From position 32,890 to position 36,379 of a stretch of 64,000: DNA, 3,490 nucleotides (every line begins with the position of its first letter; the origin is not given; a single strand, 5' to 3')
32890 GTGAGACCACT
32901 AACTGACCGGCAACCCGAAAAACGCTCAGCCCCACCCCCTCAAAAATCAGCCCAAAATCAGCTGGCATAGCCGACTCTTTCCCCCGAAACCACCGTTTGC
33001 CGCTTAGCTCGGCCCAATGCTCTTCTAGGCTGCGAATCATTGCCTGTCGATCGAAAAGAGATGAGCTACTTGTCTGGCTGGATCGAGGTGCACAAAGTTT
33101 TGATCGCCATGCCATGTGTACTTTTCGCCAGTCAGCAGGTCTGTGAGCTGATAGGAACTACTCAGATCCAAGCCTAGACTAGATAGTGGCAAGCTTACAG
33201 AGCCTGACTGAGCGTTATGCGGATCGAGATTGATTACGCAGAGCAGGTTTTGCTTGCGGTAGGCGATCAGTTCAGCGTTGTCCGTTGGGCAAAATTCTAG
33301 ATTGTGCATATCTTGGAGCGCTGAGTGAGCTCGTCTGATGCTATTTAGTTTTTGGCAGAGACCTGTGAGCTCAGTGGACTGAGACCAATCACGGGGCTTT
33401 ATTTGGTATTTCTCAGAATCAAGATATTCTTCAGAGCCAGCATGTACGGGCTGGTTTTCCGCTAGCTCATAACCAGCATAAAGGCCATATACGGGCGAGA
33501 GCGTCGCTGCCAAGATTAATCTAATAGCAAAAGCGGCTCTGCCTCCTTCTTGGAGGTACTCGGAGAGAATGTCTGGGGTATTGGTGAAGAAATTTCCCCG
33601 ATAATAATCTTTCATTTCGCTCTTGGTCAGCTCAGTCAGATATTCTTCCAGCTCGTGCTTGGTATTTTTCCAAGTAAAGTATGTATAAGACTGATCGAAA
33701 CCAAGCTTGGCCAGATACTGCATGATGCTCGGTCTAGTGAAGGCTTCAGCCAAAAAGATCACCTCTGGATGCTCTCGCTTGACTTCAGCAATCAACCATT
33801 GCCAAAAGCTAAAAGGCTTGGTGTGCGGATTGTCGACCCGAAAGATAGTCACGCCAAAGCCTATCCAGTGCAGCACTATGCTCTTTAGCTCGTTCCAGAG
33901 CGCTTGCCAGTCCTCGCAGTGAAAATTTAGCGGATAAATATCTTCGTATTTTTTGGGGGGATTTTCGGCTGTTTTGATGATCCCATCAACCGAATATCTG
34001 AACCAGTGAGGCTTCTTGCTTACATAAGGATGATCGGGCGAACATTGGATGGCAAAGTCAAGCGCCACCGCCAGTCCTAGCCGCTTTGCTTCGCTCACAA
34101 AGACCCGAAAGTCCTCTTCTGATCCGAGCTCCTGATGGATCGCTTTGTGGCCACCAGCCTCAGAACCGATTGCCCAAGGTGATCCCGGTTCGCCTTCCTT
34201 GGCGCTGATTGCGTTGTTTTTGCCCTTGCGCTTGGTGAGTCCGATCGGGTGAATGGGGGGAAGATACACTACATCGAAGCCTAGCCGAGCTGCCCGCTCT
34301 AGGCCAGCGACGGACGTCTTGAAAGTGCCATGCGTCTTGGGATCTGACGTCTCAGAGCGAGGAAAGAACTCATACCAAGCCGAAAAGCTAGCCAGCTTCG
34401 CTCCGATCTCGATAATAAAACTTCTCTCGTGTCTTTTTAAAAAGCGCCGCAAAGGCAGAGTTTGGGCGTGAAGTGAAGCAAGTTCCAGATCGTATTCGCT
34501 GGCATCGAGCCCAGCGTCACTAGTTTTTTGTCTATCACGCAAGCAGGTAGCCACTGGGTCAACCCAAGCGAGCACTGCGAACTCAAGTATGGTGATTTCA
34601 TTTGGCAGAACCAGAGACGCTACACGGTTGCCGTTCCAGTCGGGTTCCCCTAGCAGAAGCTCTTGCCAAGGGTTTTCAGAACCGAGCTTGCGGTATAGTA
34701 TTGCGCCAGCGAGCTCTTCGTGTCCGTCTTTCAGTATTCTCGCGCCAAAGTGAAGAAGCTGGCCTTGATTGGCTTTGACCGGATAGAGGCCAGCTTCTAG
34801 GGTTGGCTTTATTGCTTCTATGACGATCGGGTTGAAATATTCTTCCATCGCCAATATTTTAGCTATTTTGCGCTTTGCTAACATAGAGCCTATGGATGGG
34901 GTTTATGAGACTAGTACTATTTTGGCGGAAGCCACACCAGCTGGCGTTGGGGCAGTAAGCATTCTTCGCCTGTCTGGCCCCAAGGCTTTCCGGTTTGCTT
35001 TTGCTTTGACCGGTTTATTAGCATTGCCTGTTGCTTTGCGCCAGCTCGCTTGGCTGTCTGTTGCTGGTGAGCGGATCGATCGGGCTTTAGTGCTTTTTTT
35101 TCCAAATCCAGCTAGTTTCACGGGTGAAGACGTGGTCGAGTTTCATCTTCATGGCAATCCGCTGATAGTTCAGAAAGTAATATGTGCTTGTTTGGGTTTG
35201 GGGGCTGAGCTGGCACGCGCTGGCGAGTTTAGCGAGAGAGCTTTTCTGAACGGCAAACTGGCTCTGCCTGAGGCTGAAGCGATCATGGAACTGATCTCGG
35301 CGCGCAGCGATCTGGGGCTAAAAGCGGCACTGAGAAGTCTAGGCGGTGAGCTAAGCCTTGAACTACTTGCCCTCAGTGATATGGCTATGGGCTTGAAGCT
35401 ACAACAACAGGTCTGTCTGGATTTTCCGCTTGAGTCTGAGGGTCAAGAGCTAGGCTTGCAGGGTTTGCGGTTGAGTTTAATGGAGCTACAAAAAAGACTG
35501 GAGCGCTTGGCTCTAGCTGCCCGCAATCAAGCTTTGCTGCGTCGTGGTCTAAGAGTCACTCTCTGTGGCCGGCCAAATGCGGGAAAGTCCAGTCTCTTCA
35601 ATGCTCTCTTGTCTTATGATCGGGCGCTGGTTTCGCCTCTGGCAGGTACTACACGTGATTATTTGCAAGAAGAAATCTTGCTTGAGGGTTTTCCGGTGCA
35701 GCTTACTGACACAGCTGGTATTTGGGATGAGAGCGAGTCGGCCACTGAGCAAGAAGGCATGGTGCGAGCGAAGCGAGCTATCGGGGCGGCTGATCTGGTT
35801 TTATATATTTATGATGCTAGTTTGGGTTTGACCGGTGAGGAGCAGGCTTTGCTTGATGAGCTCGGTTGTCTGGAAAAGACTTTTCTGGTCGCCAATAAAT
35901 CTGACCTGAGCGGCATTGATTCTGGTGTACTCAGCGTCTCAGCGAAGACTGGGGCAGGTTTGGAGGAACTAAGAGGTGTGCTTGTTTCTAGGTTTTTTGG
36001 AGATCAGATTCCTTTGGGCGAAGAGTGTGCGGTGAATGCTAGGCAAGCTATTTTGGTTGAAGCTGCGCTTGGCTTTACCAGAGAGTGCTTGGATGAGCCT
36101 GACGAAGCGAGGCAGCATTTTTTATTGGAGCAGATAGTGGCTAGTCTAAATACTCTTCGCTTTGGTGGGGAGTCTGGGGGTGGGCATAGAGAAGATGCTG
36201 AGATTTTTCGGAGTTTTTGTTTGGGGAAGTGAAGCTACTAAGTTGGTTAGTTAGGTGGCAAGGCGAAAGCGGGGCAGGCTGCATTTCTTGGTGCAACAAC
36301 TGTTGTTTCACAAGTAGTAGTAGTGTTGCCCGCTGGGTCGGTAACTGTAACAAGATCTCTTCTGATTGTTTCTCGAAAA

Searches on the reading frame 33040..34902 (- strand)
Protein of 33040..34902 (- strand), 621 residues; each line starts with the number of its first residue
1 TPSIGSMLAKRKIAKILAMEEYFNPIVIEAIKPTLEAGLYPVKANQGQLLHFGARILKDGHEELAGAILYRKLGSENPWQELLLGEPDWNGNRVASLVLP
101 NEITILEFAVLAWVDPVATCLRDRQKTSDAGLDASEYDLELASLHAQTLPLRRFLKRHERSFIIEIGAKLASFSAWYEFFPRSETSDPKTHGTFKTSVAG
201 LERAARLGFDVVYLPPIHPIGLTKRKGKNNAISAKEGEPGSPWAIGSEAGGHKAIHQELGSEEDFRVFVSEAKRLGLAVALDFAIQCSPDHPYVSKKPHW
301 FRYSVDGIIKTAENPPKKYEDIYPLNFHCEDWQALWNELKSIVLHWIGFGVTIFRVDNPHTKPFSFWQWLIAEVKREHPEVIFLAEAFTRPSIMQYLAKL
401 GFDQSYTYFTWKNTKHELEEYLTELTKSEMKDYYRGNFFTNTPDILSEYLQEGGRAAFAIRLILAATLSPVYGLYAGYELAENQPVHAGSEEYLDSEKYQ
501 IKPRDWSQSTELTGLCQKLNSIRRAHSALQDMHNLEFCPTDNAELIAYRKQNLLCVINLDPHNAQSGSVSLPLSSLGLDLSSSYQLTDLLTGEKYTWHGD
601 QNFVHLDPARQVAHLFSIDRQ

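Call 67: search_protein_families(library=pfam, proteins=[window:33040-34902:-], max_evalue=0.00001)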
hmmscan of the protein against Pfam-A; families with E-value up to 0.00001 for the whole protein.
window:33040-34902:- (621 aa): 2 families
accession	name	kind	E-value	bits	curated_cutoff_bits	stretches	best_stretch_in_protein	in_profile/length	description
PF21702.3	GLGE_C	-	1.5e-23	83.2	27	1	537-618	1-87/87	GLGE, C-terminal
PF11896.14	GlgE_dom_N_S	-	1.6e-18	68.1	25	1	26-148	3-122/179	Alpha-1,4-glucan:maltose-1-phosphate maltosyltransferase, domain N/S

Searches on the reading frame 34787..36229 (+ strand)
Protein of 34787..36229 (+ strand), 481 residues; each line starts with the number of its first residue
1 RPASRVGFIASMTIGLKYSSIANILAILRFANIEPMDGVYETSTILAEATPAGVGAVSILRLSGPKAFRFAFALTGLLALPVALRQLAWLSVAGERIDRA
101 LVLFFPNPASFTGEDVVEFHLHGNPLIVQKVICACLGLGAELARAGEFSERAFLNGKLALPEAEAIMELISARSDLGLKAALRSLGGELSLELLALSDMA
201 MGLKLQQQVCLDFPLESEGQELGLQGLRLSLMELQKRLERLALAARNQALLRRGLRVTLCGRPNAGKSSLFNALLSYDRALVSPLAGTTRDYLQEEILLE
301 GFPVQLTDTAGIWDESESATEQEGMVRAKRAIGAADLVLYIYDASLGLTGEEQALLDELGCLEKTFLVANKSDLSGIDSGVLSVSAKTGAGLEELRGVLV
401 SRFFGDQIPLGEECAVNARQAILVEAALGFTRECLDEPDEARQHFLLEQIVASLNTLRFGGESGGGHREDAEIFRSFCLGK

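Call 67: search_protein_families(library=pfam, proteins=[window:34787-36229:+], max_evalue=0.00001)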
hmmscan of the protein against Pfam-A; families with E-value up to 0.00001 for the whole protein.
window:34787-36229:+ (481 aa): 4 families
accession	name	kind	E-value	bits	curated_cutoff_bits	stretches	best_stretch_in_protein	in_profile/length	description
PF10396.14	TrmE_N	-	5.2e-32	110.9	29.8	1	44-157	1-117/117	GTP-binding protein TrmE N-terminus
PF01926.29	MMR_HSR1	-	5.4e-22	78.5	21.9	1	256-371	1-113/113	50S ribosome-binding GTPase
PF12631.12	MnmE_helical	-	6e-22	79.3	40.1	1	160-457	1-190/211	MnmE helical domain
PF02421.24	FeoB_N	-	2.4e-08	34.1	27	1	256-345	2-89/156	Ferrous iron transport protein B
